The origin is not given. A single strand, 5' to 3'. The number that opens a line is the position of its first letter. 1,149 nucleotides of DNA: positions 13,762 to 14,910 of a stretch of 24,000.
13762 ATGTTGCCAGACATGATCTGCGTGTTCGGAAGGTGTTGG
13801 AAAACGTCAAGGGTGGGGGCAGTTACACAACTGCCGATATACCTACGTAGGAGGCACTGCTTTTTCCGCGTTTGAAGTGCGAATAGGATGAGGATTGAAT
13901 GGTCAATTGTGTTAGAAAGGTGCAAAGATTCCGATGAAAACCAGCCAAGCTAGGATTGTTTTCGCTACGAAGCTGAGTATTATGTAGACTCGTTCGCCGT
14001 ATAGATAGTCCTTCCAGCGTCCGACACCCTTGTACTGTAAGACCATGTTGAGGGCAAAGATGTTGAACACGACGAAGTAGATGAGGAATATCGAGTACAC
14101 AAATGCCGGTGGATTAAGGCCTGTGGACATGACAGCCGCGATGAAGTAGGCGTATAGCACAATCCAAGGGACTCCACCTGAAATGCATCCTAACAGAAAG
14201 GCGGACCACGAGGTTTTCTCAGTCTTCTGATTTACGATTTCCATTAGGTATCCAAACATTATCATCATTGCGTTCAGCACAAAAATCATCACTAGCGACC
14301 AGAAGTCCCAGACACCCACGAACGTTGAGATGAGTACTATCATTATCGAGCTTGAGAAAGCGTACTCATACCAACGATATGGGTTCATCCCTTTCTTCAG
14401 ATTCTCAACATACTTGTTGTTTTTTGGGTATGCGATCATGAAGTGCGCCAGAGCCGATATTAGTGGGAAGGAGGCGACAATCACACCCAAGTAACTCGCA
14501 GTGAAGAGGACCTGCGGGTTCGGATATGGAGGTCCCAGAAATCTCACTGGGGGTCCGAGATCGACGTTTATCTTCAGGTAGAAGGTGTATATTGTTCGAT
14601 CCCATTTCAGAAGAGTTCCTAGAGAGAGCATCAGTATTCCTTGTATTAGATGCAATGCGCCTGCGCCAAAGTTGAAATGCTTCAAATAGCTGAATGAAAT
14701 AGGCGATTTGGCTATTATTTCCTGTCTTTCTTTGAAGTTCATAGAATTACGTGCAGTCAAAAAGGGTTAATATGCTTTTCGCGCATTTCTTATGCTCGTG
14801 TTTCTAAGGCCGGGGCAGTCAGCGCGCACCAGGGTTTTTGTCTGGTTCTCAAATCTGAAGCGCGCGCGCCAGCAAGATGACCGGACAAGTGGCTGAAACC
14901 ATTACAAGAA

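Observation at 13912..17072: Heliorhodopsin embedded in a mobile, tRNA-linked light/oxidative-stress cluster (catalase, PerR-like regulator, flavodoxin and UvdE remnants)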

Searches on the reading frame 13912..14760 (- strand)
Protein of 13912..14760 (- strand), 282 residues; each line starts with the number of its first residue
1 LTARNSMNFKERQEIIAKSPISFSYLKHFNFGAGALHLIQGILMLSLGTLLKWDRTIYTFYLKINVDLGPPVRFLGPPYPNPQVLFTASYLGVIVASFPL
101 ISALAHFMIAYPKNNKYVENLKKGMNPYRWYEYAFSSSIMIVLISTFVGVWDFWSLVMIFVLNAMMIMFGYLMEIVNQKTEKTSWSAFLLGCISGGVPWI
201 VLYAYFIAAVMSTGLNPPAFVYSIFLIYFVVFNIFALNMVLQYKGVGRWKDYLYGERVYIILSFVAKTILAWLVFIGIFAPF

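Call 5: search_protein_families(library=pfam, proteins=[window:13912-14760:-], max_evalue=0.01)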
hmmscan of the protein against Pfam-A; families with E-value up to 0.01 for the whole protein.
window:13912-14760:- (282 aa): 1 family
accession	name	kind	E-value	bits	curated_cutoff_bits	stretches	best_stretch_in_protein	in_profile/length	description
PF18761.7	Heliorhodopsin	-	8.9e-91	304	26.7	1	26-278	1-241/242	Heliorhodopsin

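Call 10: find_encoding_contigs(protein=window:13912-14742:-, flank=10000, max_places=10)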
Protein window:13912-14742:- (276 aa): 6 contigs read that carry it; 4 places shown.
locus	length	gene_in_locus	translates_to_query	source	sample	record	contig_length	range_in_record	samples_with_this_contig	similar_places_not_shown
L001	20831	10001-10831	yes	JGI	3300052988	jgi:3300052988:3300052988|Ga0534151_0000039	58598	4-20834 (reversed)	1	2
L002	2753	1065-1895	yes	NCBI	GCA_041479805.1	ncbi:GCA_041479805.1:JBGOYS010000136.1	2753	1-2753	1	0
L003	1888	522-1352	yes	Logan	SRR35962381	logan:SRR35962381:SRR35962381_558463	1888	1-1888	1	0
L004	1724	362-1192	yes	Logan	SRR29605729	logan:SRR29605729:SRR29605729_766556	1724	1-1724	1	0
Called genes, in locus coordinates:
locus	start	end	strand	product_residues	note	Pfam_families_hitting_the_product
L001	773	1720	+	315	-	PF00005:ABC_tran, PF13304:AAA_21, PF13732:DrrA1-3_C (weak)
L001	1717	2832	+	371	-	PF12698:ABC2_membrane_3, PF01061:ABC2_membrane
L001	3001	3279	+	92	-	PF04014:MazE_antitoxin (weak)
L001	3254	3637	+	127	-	PF01850:PIN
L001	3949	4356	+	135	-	-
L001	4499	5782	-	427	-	PF00909:Ammonium_transp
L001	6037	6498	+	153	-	PF00072:Response_reg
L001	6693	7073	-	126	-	PF01850:PIN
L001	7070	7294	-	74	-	PF02697:VAPB_antitox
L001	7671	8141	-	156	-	PF01475:FUR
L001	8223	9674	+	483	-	PF00199:Catalase, PF06628:Catalase-rel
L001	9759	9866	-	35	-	-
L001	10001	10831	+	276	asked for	PF18761:Heliorhodopsin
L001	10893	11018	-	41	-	-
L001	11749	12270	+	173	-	PF00589:Phage_integrase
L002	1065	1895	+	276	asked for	PF18761:Heliorhodopsin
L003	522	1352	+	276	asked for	PF18761:Heliorhodopsin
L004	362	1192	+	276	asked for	PF18761:Heliorhodopsin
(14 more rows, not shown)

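Call 11: find_homologous_proteins(query=window:13912-14742:-, max_evalue=1e-10)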
Query window:13912-14742:- (276 aa): 6414 proteins with E <= 1e-10 among 7758 candidates; the best 120 are listed.
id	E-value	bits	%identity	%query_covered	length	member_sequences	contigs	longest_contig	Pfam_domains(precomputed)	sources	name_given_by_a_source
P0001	1.3e-165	568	91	100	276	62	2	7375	PF18761.8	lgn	-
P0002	8.8e-157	539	87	100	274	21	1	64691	PF18761.8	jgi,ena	-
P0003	8.9e-155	533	85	100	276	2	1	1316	PF18761.8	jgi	jgi:hypothetical protein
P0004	9.0e-155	532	86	100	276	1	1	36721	PF18761.8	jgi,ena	jgi:uncharacterized membrane protein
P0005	2.6e-154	531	86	100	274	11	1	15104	PF18761.8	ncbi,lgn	-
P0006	3.3e-154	531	86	100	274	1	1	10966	PF18761.8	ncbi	-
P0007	1.4e-153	529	87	100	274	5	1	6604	PF18761.8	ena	-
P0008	1.6e-152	525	86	100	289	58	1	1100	PF18761.8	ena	-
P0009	2.9e-152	524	86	100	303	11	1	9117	PF18761.8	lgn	-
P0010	8.0e-152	523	85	100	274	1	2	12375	PF18761.8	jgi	jgi:hypothetical protein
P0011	2.8e-151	521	87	100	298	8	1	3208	PF18761.8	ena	-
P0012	5.6e-151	520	84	100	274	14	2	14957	PF18761.8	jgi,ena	jgi:hypothetical protein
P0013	6.3e-151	520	84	100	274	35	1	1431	PF18761.8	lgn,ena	-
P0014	4.5e-150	517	84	100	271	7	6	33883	PF18761.8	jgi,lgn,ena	jgi:hypothetical protein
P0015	4.8e-150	517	84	100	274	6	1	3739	PF18761.8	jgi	jgi:hypothetical protein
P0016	6.4e-150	517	85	100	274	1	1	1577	PF18761.8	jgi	jgi:hypothetical protein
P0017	7.0e-150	516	85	100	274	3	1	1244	PF18761.8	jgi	jgi:hypothetical protein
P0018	2.5e-149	515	85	100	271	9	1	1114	PF18761.8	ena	-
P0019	6.9e-149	513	83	100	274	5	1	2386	PF18761.8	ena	-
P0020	3.2e-148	511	83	100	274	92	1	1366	PF18761.8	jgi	jgi:hypothetical protein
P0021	7.1e-148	510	84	100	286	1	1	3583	PF18761.8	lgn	-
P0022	1.5e-147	509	84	100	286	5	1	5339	PF18761.8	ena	-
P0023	3.5e-147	508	84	100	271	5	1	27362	PF18761.8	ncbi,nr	ncbi:MAG: heliorhodopsin HeR [Candidatus Bathyarchaeota archaeon]|nr:heliorhodopsin HeR [Candidatus 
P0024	5.7e-147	507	83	100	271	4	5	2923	PF18761.8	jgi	jgi:hypothetical protein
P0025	2.5e-146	505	82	100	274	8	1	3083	PF18761.8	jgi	-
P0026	3.0e-146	505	82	100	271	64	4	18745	PF18761.8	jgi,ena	jgi:uncharacterized membrane protein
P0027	9.1e-146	503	82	100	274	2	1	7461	PF18761.8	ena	-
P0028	1.6e-145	502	82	100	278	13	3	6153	PF18761.8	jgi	jgi:hypothetical protein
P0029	2.0e-145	502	81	100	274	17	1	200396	PF18761.8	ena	-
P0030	2.0e-145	502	82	100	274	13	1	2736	PF18761.8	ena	-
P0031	2.5e-145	502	81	100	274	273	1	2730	PF18761.8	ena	-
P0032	3.8e-145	501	81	100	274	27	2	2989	PF18761.8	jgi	jgi:hypothetical protein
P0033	4.0e-145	501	80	100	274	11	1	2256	PF18761.8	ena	-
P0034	5.8e-145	500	82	100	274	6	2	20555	PF18761.8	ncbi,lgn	-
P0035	6.1e-145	500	82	100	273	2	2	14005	PF18761.8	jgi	jgi:hypothetical protein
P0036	6.2e-145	500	81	100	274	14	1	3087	PF18761.8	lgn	-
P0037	7.0e-145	500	80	100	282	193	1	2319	PF18761.8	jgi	-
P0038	7.5e-145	500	81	100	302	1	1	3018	PF18761.8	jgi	jgi:uncharacterized membrane protein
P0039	1.0e-144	500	81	100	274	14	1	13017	PF18761.8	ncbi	-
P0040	2.7e-144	498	80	100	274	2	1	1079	PF18761.8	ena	-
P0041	2.8e-144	498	80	100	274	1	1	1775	PF18761.8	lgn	-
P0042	3.2e-144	498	80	100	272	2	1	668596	PF18761.8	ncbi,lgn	-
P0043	3.2e-144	498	80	100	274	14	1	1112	PF18761.8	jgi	jgi:hypothetical protein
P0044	3.4e-144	498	82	100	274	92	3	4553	PF18761.8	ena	-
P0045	3.8e-144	498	81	100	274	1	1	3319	PF18761.8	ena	-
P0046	4.0e-144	498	80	100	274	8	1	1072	PF18761.8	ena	-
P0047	4.2e-144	497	82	100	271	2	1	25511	PF18761.8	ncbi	-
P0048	1.1e-143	496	81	100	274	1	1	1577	PF18761.8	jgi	jgi:hypothetical protein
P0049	1.1e-143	496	81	100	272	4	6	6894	PF18761.8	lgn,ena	-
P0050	1.2e-143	496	82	100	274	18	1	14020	PF18761.8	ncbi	-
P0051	1.8e-143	495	80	100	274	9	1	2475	PF18761.8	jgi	jgi:uncharacterized membrane protein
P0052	2.1e-143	495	80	100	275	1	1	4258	PF18761.8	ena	-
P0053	2.4e-143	495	80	100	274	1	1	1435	PF18761.8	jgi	-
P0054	2.5e-143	495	80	100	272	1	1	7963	PF18761.8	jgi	-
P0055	2.7e-143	495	81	100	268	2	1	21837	PF18761.8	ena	-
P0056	3.4e-143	494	80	100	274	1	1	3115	PF18761.8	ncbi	-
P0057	1.1e-142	493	80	100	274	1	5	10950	PF18761.8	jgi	-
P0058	1.2e-142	493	82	100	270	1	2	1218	PF18761.8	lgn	-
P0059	1.2e-142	493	79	100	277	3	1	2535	PF18761.8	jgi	jgi:hypothetical protein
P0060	1.3e-142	493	79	100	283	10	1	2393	PF18761.8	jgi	-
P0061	2.7e-142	492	79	100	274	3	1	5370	PF18761.8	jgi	jgi:uncharacterized membrane protein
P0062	3.0e-142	491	80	100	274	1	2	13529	PF18761.8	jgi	-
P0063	3.8e-142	491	80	100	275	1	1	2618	PF18761.8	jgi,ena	-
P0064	5.3e-142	491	79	100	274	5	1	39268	PF18761.8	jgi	jgi:hypothetical protein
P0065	1.0e-141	490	80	100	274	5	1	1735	PF18761.8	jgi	jgi:uncharacterized membrane protein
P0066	1.1e-141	490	82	100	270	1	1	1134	PF18761.8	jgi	-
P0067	1.5e-141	489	80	100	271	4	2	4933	PF18761.8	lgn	-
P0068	2.4e-141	488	78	100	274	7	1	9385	PF18761.8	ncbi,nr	ncbi:MAG: heliorhodopsin HeR [Candidatus Bathyarchaeota archaeon]|nr:heliorhodopsin HeR [Candidatus 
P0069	5.2e-141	487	78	100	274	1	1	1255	PF18761.8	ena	-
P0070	6.4e-141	487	79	100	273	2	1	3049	PF18761.8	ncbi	-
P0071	7.5e-141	487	81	100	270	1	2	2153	PF18761.8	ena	-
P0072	1.4e-140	486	79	100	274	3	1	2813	PF18761.8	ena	-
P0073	1.6e-140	486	81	100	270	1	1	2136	PF18761.8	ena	-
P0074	2.0e-140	485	79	100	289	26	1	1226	PF18761.8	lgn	-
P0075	2.6e-140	485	79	100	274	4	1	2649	PF18761.8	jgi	jgi:hypothetical protein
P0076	2.8e-140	485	78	100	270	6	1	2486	PF18761.8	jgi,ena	-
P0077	3.3e-140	485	78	100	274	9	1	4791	PF18761.8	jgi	jgi:hypothetical protein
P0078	3.6e-140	485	79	100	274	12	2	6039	PF18761.8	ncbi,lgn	-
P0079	4.0e-140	484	79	100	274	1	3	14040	PF18761.8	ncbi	-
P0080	4.3e-140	484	78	100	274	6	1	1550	PF18761.8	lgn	-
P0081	6.4e-140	484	78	100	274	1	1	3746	PF18761.8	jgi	jgi:uncharacterized membrane protein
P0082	7.8e-140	483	79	100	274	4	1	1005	PF18761.8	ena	-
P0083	1.3e-139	483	79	100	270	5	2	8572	PF18761.8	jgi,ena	-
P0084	1.4e-139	483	79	100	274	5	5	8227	PF18761.8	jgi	-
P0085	1.4e-139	483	78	100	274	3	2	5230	PF18761.8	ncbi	-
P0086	1.9e-139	482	79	100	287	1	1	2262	PF18761.8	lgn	-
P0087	3.0e-139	482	78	100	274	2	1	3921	PF18761.8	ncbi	-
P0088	3.8e-139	481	78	100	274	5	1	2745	PF18761.8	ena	-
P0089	6.8e-139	480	78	100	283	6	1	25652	PF18761.8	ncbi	-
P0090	8.1e-139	480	78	100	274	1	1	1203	PF18761.8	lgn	-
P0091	1.3e-138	479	79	100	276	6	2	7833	PF18761.8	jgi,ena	-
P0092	2.3e-138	479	78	100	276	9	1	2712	PF18761.8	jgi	-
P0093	2.3e-138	479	78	100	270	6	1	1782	PF18761.8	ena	-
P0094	5.5e-138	477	77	100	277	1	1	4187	PF18761.8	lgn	-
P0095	6.2e-138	477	79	100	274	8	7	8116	PF18761.8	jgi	jgi:uncharacterized membrane protein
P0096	7.3e-138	477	77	100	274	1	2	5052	PF18761.8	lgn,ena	-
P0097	8.1e-138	477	79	100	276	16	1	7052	PF18761.8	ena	-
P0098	1.0e-137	477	78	100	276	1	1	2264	PF18761.8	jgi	-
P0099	1.7e-137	476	77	100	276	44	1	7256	PF18761.8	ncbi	-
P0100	1.8e-137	476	77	100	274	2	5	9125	PF18761.8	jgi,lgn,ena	-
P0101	1.9e-137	476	77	100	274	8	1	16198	PF18761.8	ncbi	-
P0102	2.1e-137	476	78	100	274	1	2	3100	PF18761.8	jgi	jgi:uncharacterized membrane protein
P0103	2.4e-137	475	78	100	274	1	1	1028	PF18761.8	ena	-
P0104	2.8e-137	475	79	100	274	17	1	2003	PF18761.8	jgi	-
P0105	3.3e-137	475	78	100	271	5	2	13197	PF18761.8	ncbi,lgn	-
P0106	4.3e-137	474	78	100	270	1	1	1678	PF18761.8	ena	-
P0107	8.7e-137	473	76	100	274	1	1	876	PF18761.8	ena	-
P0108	9.1e-137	473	77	100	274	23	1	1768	PF18761.8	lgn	-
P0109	9.3e-137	473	78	100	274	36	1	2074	PF18761.8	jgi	-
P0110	1.3e-136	473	76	100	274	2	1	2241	PF18761.8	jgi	jgi:hypothetical protein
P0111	1.5e-136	473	78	100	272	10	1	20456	PF18761.8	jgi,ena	-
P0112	1.6e-136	473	76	100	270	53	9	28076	PF18761.8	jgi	jgi:uncharacterized membrane protein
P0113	1.6e-136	473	79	100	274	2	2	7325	PF18761.8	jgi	jgi:hypothetical protein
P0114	1.8e-136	472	77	100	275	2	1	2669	PF18761.8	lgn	-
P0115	2.1e-136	472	77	100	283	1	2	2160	PF18761.8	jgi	jgi:hypothetical protein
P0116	2.5e-136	472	78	100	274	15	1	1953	PF18761.8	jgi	jgi:uncharacterized membrane protein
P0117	2.6e-136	472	78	100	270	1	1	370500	PF18761.8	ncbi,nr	ncbi:MAG: heliorhodopsin HeR [Candidatus Bathyarchaeota archaeon]|nr:heliorhodopsin HeR [Candidatus 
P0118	3.5e-136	472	77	100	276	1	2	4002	PF18761.8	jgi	jgi:uncharacterized membrane protein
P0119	4.1e-136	471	78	100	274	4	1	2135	PF18761.8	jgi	-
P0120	5.2e-136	471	77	100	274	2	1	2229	PF18761.8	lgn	-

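Call 12: search_solved_structures(query=window:13912-14742:-, show_alignments=3)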
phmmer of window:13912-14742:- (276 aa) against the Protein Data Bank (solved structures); distinct sequences matched with E-value up to 0.001: 6.
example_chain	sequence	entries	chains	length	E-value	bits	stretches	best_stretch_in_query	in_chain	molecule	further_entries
6is6_A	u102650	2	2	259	2.6e-55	191.3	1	14-275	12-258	heliorhodopsin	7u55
7clj_A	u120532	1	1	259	6e-55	190.1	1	14-275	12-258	heliorhodopsin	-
9ljj_A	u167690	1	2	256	2.1e-46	162.1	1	18-275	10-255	Heliorhodopsin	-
6su3_X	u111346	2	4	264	2.3e-46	162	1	18-275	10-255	48C12 heliorhodopsin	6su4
6uh3_A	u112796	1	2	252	9.3e-46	160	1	19-272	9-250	Heliorhodopsin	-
9vfc_A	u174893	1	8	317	5.2e-39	137.8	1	20-275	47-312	heliorhodopsin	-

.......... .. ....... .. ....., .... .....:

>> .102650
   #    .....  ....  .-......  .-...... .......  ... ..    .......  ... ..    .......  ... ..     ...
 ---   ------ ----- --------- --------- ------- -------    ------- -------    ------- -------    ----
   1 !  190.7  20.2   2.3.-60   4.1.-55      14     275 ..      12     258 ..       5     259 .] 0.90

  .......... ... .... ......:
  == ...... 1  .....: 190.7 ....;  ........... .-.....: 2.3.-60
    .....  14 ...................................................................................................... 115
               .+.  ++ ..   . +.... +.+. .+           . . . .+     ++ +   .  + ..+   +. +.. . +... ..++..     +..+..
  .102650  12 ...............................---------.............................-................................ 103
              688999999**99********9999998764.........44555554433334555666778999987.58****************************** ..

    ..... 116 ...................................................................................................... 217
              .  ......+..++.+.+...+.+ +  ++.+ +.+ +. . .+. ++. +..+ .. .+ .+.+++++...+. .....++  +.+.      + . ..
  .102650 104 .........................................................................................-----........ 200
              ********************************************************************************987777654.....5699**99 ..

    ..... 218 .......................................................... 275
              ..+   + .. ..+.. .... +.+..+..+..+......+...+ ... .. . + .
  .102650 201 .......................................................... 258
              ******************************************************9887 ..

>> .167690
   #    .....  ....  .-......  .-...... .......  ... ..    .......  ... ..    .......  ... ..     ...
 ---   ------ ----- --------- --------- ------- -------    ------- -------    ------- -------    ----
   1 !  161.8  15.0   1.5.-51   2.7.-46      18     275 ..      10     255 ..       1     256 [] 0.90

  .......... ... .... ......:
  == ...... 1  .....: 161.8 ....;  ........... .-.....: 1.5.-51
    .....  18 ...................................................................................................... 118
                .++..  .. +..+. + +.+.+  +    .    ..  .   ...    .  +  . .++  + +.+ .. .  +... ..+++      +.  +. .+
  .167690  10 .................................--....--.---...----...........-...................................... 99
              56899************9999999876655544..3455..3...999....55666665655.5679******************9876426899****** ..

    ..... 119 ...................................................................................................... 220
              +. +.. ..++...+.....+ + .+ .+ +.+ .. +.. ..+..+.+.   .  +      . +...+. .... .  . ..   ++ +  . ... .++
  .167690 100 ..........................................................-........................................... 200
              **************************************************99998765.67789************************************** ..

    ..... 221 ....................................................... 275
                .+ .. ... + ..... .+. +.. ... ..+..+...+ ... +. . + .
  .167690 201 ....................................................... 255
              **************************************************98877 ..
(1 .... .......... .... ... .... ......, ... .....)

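Call 20: find_related_loci(query=A1, collection=genome_contigs, flank=10000)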
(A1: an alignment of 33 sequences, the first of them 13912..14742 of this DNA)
Query A1 (276 aa) in genome_contigs; peptide patterns used: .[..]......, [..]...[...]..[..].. (x = any residue, [..] = any of these).
599 stretches matched a pattern (row limit reached: there are more); 578 encode a relative of the query (tblastn E <= 1e-3); the best 80 are kept; 80 distinct loci.
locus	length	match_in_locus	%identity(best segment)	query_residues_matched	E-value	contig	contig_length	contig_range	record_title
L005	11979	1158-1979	82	1-276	2e-152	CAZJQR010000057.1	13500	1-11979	MAG TPA_asm: uncultured Candidatus Bathyarchaeia archaeon isolate SRP185410_co2_368 genome assembly, contig: NODE_5741_l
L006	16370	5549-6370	82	1-276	1e-151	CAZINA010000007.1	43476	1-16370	MAG TPA_asm: uncultured Candidatus Bathyarchaeia archaeon isolate binchicken_co294_20 genome assembly, contig: NODE_1288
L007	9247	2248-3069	82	1-276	4e-150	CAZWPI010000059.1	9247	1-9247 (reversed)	MAG TPA_asm: uncultured Candidatus Bathyarchaeia archaeon isolate binchicken_co294_180 genome assembly, contig: NODE_672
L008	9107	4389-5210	82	1-276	3e-150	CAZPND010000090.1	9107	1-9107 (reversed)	MAG TPA_asm: uncultured Candidatus Bathyarchaeia archaeon isolate binchicken_co262_253 genome assembly, contig: NODE_880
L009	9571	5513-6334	81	1-276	8e-150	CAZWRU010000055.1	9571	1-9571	MAG TPA_asm: uncultured Candidatus Bathyarchaeia archaeon isolate SRP192927_co7_249 genome assembly, contig: NODE_15004_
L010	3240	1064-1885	80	1-276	8e-155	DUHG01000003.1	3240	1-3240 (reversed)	MAG TPA_asm: Candidatus Bathyarchaeota archaeon isolate UBA11852 contig_4730, whole genome shotgun sequence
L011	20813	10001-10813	83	1-276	2e-145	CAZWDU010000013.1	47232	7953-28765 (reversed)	MAG TPA_asm: uncultured Candidatus Bathyarchaeia archaeon isolate binchicken_co43_174 genome assembly, contig: NODE_1008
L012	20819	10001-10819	79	1-275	3e-144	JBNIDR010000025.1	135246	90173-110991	MAG: Candidatus Bathyarchaeia archaeon isolate Bathy6-F18_MillA Bathy18_TemRidba_mb_bin.64_V6_scaffold1, whole genome sh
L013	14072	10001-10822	78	1-276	2e-142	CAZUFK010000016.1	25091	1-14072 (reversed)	MAG TPA_asm: uncultured Candidatus Bathyarchaeia archaeon isolate binchicken_co91_416 genome assembly, contig: NODE_2080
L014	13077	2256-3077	78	1-276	3e-141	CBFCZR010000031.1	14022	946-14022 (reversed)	MAG TPA_asm: Candidatus Bathyarchaeota archaeon isolate SRR6194934_binner123_Refined_40 genome assembly, contig: ERZ7813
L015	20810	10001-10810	78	1-276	4e-141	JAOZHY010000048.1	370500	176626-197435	MAG: Candidatus Bathyarchaeota archaeon isolate SRBZ_5 k147_268785, whole genome shotgun sequence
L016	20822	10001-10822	78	1-276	4e-141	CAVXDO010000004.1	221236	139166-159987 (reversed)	MAG: Candidatus Bathyarchaeota archaeon isolate MFD04408.bin.1.92 genome assembly, contig: contig_21925, whole genome sh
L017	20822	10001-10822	77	1-276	9e-141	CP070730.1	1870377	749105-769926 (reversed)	MAG: Candidatus Bathyarchaeota archaeon isolate bin42 chromosome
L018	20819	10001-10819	78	1-275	1e-140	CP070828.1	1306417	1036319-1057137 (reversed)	MAG: Candidatus Bathyarchaeota archaeon isolate bin1093 chromosome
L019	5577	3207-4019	77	1-276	4e-141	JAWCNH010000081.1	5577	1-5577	MAG: Candidatus Bathyarchaeia archaeon isolate JZ-2_201709_bins_144 JZ-2_201709_bins_144_scaffold_81, whole genome shotg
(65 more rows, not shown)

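Call 34: find_encoding_contigs(protein=P0002, flank=10000, max_places=3)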
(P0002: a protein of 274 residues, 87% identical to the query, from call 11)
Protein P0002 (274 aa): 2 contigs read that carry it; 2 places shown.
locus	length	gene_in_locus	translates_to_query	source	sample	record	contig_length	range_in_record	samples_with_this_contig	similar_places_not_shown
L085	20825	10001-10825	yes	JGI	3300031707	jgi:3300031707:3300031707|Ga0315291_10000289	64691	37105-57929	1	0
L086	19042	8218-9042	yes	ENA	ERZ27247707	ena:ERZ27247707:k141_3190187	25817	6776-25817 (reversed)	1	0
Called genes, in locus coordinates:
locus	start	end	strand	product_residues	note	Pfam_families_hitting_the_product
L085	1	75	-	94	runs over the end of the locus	-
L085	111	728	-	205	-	PF14229:DUF4332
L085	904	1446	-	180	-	-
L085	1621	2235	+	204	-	-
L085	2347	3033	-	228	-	PF02596:DUF169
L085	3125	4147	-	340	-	PF03417:AAT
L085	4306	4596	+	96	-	-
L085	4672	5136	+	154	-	PF00293:NUDIX, PF14815:NUDIX_4 (weak)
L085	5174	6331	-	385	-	PF06224:AlkZ-like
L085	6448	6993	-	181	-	PF20122:DUF6512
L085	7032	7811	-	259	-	PF01061:ABC2_membrane, PF12698:ABC2_membrane_3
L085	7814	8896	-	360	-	PF00005:ABC_tran, PF13175:AAA_15 (faint), PF13304:AAA_21 (weak), PF13732:DrrA1-3_C (weak)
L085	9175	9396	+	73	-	PF10417:1-cysPrx_C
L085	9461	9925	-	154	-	PF12638:Staygreen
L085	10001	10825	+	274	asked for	PF18761:Heliorhodopsin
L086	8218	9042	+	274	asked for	PF18761:Heliorhodopsin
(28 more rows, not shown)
